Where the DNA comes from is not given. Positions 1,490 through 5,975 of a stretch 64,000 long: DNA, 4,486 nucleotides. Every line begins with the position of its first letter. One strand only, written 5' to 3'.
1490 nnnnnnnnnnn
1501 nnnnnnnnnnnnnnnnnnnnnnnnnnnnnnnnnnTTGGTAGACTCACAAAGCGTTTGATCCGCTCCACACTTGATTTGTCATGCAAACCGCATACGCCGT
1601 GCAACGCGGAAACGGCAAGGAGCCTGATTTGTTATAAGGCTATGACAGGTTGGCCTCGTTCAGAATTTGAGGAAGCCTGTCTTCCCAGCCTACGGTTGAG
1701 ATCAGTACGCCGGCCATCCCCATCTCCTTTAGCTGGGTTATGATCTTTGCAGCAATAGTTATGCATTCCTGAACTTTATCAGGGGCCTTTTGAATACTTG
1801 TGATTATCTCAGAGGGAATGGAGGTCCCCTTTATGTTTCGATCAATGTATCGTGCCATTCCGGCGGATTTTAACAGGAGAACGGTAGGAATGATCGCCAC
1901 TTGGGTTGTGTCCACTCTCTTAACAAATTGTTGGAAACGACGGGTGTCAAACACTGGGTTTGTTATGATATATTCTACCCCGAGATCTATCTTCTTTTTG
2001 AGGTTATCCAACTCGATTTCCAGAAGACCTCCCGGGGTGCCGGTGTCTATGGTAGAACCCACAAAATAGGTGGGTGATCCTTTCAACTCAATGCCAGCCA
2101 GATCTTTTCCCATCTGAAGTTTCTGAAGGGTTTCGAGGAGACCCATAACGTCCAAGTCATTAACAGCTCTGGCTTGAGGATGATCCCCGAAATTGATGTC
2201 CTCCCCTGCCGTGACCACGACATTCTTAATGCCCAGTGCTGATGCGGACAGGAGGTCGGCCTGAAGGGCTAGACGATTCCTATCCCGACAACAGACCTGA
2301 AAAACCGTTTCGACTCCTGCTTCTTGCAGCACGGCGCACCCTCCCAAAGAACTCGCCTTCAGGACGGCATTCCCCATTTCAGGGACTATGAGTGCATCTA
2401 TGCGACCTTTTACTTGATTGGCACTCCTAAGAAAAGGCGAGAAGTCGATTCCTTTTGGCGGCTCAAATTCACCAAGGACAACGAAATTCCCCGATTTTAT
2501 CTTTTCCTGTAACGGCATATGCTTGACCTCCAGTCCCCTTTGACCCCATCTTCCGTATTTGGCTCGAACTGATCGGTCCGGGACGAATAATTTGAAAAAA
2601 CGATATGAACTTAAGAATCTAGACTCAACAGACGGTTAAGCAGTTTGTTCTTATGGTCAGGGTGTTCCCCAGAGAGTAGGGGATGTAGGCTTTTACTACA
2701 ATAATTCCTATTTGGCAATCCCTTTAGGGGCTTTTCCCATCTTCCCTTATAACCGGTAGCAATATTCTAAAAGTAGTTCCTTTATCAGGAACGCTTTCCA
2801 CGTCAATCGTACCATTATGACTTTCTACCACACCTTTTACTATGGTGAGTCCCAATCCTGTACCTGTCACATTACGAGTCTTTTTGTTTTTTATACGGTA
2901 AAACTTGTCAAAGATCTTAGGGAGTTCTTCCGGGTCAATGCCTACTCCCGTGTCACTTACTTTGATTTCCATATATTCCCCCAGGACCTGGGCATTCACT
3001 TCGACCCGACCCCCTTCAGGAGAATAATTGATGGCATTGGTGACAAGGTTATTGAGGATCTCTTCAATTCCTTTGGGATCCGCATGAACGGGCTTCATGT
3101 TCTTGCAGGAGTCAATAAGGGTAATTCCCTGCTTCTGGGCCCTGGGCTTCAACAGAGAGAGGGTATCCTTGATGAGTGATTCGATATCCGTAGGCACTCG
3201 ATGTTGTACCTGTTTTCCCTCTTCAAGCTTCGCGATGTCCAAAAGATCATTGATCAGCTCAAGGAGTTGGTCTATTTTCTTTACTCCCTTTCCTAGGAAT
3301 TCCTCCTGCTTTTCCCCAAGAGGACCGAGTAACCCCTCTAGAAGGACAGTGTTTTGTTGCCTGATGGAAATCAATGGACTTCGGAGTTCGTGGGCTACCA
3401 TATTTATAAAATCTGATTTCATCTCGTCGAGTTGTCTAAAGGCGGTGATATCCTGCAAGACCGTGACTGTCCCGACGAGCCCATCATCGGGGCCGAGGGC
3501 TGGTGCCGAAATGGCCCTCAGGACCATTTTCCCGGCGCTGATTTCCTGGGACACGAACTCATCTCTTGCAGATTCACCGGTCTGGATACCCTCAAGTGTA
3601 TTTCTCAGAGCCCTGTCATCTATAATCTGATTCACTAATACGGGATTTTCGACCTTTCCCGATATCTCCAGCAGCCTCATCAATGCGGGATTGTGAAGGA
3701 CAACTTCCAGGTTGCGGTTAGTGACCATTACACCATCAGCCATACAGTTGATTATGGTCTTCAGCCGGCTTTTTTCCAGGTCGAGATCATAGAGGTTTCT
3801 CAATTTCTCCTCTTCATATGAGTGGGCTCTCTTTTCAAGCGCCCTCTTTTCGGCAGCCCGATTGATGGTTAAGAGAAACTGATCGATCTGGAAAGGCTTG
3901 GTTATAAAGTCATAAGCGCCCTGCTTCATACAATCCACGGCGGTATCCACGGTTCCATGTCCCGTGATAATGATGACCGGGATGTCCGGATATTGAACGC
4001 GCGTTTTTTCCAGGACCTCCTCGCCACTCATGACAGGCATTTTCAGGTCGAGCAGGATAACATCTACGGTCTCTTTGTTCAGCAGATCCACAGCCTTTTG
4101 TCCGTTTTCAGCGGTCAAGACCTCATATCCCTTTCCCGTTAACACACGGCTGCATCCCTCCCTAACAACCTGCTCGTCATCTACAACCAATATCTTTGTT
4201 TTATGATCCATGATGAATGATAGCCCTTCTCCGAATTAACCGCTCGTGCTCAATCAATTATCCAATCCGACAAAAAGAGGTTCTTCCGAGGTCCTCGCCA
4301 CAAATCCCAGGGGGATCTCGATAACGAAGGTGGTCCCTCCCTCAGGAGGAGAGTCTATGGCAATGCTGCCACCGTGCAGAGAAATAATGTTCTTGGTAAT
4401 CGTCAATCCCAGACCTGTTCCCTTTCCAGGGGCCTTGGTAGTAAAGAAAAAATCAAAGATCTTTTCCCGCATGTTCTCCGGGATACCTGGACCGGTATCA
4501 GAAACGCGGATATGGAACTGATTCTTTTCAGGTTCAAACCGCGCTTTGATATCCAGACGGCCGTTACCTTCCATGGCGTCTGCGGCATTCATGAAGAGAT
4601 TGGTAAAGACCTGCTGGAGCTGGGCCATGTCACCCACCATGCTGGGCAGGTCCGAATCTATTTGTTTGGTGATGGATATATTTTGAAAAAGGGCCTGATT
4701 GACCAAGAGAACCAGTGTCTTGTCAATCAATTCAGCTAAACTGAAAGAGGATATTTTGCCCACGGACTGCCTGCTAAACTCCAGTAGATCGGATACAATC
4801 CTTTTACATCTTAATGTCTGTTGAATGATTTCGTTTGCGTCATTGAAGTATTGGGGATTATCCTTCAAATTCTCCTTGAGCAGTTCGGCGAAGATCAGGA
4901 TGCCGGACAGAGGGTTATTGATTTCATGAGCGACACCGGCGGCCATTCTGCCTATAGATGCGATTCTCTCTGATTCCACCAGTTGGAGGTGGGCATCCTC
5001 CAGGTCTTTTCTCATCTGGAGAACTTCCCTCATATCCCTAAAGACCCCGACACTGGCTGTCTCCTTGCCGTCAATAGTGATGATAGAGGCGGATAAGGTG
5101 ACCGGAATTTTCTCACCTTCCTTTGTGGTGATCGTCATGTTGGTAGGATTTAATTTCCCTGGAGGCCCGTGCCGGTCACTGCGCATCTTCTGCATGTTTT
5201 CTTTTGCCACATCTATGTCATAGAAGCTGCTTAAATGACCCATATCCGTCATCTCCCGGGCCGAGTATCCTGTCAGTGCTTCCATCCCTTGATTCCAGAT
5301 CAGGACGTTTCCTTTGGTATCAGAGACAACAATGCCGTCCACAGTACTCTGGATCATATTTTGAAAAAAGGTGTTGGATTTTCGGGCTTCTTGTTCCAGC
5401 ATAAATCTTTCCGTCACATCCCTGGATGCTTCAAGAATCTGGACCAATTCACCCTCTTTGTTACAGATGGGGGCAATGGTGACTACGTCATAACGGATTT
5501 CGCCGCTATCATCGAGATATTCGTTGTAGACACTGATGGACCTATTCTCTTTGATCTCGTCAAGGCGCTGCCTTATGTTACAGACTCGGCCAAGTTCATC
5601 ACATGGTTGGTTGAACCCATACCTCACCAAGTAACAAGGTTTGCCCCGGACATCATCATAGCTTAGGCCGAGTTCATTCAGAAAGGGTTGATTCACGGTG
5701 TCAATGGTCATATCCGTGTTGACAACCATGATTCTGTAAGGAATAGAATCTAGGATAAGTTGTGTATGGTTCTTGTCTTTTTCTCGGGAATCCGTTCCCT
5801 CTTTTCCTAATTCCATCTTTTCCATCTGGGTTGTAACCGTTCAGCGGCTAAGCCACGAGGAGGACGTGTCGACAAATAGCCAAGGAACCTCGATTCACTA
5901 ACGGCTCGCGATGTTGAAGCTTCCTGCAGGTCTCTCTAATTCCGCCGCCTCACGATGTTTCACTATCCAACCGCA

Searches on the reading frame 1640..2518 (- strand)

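Call 86: search_protein_families(library=pfam, proteins=[window:1640-2518:-], max_evalue=0.00001)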
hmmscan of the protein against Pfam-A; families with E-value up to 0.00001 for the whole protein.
window:1640-2518:- (292 aa): 1 family
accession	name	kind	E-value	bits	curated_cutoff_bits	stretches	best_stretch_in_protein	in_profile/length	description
PF02219.23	MTHFR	-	4.2e-24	85.8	24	1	4-288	3-285/287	Methylenetetrahydrofolate reductase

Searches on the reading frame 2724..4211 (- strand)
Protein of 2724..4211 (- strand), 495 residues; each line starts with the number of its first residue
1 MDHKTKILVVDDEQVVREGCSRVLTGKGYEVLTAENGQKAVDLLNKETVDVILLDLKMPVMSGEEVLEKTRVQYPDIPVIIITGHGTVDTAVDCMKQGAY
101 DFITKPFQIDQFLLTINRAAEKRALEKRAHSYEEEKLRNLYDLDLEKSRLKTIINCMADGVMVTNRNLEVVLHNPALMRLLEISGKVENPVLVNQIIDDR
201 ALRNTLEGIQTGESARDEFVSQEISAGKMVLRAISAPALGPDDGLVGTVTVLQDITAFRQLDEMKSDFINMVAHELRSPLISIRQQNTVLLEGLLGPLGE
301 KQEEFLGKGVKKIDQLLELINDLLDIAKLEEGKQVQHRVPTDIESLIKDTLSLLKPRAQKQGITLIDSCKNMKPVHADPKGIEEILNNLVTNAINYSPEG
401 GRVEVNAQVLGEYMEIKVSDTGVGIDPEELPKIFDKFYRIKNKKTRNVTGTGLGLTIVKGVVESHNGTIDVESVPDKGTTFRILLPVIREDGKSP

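Call 86: search_protein_families(library=pfam, proteins=[window:2724-4211:-], max_evalue=0.00001)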
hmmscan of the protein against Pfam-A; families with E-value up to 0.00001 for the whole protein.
window:2724-4211:- (495 aa): 4 families
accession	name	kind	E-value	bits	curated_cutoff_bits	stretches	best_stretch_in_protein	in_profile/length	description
PF02518.31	HATPase_c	-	1.3e-32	113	26.4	1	378-487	2-109/111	Histidine kinase-, DNA gyrase B-, and HSP90-like ATPase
PF00072.30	Response_reg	-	5.3e-32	110.7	30.2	1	7-115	1-109/111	Response regulator receiver domain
PF00512.31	HisKA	-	1.4e-14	54.3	26.9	1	264-332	1-66/66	His Kinase A (phospho-acceptor) domain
PF13581.12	HATPase_c_2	-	1.9e-06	28.4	27.4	1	382-470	36-113/127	Histidine kinase-like ATPase domain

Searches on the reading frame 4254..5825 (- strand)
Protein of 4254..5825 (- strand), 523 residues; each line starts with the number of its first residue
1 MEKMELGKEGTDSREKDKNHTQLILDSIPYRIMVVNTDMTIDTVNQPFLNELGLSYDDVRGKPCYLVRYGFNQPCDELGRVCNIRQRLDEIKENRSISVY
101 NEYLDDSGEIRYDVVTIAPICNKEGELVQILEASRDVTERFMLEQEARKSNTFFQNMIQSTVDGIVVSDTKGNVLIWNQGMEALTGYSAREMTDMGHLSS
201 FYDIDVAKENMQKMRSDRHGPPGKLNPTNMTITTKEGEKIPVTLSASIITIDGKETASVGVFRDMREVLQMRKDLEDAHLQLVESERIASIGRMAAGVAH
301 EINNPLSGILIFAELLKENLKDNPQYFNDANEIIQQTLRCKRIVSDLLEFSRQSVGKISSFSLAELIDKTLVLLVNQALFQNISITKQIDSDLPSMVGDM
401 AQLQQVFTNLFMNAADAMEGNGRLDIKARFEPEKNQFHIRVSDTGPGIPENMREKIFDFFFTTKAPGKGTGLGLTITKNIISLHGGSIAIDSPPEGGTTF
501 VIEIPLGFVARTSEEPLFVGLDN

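Call 86: search_protein_families(library=pfam, proteins=[window:4254-5825:-], max_evalue=0.00001)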
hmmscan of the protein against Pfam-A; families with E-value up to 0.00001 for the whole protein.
window:4254-5825:- (523 aa): 6 families
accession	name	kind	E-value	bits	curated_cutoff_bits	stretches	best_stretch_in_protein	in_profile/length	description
PF02518.31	HATPase_c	-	6e-27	94.7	26.4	1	398-506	1-109/111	Histidine kinase-, DNA gyrase B-, and HSP90-like ATPase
PF13426.13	PAS_9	-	4.4e-21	75.5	27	2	163-267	2-103/103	PAS domain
PF00512.31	HisKA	-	5e-16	58.9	26.9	1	292-353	3-63/66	His Kinase A (phospho-acceptor) domain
PF00989.32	PAS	-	6e-13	49.2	22.6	1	153-264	2-112/113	PAS fold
PF08448.16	PAS_4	-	2.5e-11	44.2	23.1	1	25-140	1-108/110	PAS fold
PF13188.13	PAS_8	-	1.9e-08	34.3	21.8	0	153-194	2-43/65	PAS domain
